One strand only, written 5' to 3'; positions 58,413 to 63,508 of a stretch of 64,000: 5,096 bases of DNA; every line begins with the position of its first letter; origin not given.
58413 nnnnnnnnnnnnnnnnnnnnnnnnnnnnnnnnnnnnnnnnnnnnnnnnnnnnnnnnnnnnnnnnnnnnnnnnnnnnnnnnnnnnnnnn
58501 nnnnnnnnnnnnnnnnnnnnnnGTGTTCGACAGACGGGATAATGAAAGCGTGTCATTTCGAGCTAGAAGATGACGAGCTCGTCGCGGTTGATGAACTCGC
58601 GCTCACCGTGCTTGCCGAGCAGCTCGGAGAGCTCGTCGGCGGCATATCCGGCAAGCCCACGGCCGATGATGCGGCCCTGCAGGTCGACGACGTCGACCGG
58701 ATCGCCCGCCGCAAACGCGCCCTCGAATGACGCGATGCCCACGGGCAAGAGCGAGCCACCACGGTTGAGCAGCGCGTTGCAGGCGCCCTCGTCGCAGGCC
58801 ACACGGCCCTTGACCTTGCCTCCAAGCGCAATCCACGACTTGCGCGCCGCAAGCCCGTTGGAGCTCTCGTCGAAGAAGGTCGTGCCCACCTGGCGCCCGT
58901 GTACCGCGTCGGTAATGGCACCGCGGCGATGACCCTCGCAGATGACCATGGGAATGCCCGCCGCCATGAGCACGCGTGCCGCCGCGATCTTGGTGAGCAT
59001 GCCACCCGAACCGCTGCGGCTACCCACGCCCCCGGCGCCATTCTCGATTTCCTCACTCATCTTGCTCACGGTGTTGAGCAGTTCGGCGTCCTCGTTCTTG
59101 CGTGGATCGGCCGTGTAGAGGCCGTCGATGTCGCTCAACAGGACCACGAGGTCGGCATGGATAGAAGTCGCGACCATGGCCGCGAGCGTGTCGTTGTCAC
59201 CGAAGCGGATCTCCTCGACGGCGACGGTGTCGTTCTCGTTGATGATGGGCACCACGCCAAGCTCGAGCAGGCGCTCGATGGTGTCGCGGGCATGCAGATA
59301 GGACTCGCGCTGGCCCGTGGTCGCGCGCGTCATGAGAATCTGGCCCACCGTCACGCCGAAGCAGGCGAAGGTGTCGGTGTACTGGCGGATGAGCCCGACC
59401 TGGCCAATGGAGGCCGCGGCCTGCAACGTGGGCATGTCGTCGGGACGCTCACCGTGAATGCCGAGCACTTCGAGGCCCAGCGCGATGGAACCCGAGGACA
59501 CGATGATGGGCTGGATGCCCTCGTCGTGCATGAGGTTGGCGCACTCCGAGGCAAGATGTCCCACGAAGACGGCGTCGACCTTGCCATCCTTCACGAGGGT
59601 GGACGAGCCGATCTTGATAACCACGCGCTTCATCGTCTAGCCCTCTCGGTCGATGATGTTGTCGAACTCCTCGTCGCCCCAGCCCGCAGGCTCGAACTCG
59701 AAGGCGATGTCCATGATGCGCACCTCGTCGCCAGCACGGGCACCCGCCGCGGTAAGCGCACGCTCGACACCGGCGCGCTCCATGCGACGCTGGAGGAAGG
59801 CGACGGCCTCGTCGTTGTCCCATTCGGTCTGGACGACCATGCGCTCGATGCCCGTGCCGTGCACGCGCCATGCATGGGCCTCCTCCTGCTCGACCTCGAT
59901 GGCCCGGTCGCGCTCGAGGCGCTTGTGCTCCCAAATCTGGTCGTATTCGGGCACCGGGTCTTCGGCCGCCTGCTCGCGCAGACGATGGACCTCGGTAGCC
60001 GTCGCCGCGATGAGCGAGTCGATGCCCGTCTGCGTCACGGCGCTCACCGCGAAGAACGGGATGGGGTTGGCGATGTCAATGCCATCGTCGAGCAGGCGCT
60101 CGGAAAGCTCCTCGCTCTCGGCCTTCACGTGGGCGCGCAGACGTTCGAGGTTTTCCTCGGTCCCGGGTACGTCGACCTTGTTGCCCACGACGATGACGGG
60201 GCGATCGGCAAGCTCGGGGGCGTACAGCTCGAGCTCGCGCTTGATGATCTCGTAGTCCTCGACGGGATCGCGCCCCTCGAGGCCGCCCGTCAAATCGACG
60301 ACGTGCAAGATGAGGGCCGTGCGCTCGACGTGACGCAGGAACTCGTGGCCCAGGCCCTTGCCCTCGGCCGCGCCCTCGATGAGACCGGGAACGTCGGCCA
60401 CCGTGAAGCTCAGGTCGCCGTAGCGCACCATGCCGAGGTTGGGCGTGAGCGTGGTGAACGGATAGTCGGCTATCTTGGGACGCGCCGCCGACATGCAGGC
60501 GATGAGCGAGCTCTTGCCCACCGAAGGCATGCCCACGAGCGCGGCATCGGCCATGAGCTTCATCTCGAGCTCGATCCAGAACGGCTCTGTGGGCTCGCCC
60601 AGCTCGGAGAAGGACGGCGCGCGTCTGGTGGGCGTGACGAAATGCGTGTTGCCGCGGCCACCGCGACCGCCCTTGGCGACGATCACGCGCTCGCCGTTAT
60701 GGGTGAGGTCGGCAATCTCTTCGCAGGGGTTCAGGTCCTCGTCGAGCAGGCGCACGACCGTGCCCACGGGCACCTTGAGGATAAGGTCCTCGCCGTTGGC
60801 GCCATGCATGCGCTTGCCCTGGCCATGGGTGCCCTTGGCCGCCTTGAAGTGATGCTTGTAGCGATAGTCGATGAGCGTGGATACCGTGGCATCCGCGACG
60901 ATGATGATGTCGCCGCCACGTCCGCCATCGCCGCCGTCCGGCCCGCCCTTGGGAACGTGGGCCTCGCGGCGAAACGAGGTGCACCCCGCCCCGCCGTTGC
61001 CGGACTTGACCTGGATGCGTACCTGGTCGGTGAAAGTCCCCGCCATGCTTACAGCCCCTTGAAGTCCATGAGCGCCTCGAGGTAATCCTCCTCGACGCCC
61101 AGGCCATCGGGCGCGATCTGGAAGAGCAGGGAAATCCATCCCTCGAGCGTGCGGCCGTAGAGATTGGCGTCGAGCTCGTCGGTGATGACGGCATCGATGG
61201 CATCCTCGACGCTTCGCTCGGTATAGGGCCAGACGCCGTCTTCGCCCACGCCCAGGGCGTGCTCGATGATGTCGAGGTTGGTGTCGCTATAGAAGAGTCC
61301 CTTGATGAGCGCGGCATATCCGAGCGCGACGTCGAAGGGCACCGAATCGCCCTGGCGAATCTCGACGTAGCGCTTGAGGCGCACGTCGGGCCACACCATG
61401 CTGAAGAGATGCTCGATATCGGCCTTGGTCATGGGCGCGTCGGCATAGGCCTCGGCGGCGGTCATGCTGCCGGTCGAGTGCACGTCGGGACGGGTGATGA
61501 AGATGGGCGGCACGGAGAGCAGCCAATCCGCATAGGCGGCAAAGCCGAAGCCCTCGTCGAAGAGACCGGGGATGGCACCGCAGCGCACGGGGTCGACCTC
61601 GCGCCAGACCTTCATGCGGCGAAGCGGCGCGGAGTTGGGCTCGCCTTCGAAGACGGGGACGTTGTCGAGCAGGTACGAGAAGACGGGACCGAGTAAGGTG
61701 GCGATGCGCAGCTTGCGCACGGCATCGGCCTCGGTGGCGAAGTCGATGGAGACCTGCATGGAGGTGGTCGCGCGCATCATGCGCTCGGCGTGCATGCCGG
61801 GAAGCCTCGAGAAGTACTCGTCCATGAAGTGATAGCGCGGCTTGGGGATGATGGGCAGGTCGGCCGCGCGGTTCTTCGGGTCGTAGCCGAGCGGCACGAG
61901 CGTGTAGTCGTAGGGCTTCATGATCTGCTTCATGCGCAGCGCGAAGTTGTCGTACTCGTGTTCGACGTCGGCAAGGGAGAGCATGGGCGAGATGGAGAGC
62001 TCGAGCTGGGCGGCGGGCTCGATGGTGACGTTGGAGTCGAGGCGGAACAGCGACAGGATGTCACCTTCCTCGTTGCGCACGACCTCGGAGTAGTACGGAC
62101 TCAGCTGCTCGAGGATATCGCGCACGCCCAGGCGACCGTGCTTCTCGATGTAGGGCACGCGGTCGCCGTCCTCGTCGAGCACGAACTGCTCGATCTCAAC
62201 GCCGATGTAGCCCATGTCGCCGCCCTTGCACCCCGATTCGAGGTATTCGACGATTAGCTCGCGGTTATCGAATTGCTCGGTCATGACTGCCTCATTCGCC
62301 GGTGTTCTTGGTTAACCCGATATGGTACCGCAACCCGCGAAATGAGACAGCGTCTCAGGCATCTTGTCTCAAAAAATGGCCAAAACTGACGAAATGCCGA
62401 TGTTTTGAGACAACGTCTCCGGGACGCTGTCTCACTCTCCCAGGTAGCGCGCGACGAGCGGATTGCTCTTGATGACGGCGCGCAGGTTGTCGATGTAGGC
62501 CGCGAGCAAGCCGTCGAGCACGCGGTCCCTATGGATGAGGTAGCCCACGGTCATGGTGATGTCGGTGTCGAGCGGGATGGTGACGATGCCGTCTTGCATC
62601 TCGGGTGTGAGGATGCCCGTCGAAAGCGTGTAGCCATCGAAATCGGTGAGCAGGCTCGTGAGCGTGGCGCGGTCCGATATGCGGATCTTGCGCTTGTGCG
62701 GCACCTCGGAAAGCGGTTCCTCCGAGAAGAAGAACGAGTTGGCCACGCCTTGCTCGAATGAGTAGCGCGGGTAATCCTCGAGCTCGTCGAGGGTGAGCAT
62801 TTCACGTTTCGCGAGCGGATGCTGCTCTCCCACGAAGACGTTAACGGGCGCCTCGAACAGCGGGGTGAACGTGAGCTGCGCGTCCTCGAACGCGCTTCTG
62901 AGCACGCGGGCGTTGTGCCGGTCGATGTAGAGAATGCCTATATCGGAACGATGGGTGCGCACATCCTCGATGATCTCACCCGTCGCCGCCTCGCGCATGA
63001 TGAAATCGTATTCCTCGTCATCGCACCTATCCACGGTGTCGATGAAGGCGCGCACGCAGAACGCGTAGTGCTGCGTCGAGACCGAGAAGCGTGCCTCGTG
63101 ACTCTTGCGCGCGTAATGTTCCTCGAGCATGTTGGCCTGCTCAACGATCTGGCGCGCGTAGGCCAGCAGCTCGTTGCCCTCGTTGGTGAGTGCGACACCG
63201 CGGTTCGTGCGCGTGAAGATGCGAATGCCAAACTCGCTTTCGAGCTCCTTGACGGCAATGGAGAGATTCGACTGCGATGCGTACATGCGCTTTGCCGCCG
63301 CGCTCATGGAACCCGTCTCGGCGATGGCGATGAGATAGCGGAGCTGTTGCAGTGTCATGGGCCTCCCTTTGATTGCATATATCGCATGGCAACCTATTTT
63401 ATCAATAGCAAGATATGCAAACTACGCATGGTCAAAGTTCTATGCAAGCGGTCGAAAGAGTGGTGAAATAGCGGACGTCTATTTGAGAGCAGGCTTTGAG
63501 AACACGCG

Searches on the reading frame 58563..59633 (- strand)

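Call 65: search_protein_families(library=pfam, proteins=[window:58563-59633:-], max_evalue=0.001)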
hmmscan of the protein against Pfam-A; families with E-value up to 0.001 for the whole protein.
window:58563-59633:- (356 aa): 2 families
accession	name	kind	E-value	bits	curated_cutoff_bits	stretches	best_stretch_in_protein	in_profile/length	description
PF00696.33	AA_kinase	-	9.8e-46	156.8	24.9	1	2-232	1-233/234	Amino acid kinase family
PF01472.26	PUA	-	1.8e-17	63.5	24.8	1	276-343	1-67/74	PUA domain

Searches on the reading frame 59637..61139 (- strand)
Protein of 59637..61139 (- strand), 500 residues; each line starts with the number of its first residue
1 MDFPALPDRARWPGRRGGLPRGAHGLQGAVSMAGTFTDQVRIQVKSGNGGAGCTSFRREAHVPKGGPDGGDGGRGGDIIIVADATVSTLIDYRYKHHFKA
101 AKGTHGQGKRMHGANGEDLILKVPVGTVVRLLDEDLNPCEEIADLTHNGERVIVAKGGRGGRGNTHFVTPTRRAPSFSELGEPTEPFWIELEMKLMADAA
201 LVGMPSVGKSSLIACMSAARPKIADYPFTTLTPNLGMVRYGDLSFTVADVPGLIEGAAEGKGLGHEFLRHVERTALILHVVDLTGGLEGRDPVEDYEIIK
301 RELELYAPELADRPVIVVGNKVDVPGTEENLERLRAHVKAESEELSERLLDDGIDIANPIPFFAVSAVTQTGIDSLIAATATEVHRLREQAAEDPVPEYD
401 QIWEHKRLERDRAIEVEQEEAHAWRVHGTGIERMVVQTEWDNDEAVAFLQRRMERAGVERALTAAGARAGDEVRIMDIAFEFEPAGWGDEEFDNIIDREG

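Call 65: search_protein_families(library=pfam, proteins=[window:59637-61139:-], max_evalue=0.001)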
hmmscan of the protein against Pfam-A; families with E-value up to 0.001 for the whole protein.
window:59637-61139:- (500 aa): 4 families
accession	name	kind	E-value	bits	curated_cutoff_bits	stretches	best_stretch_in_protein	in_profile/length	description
PF01018.28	GTP1_OBG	-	1.5e-60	203.7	27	1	38-195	2-155/155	GTP1/OBG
PF01926.29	MMR_HSR1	-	1.2e-24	87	21.9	1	199-321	2-113/113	50S ribosome-binding GTPase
PF09269.16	DUF1967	-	1.6e-22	79.8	27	1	415-482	2-70/70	Domain of unknown function (DUF1967)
PF02421.24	FeoB_N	-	2.6e-08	34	27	1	199-282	3-87/156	Ferrous iron transport protein B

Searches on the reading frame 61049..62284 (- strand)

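Call 65: search_protein_families(library=pfam, proteins=[window:61049-62284:-], max_evalue=0.001)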
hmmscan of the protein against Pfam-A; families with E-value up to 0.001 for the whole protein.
window:61049-62284:- (411 aa): 1 family
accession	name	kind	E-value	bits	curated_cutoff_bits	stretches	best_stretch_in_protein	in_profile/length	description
PF04107.18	GCS2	-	3.7e-27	95.9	21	1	81-315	34-258/291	Glutamate-cysteine ligase family 2(GCS2)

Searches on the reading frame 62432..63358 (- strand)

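Call 65: search_protein_families(library=pfam, proteins=[window:62432-63358:-], max_evalue=0.001)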
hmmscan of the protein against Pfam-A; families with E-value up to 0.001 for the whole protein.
window:62432-63358:- (308 aa): 2 families
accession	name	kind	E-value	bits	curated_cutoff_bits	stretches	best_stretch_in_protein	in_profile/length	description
PF00126.33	HTH_1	-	9.6e-21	73.9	26.6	1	3-61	1-59/60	Bacterial regulatory helix-turn-helix protein, lysR family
PF03466.25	LysR_substrate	-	1.7e-14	54.1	28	1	121-295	39-207/209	LysR substrate binding domain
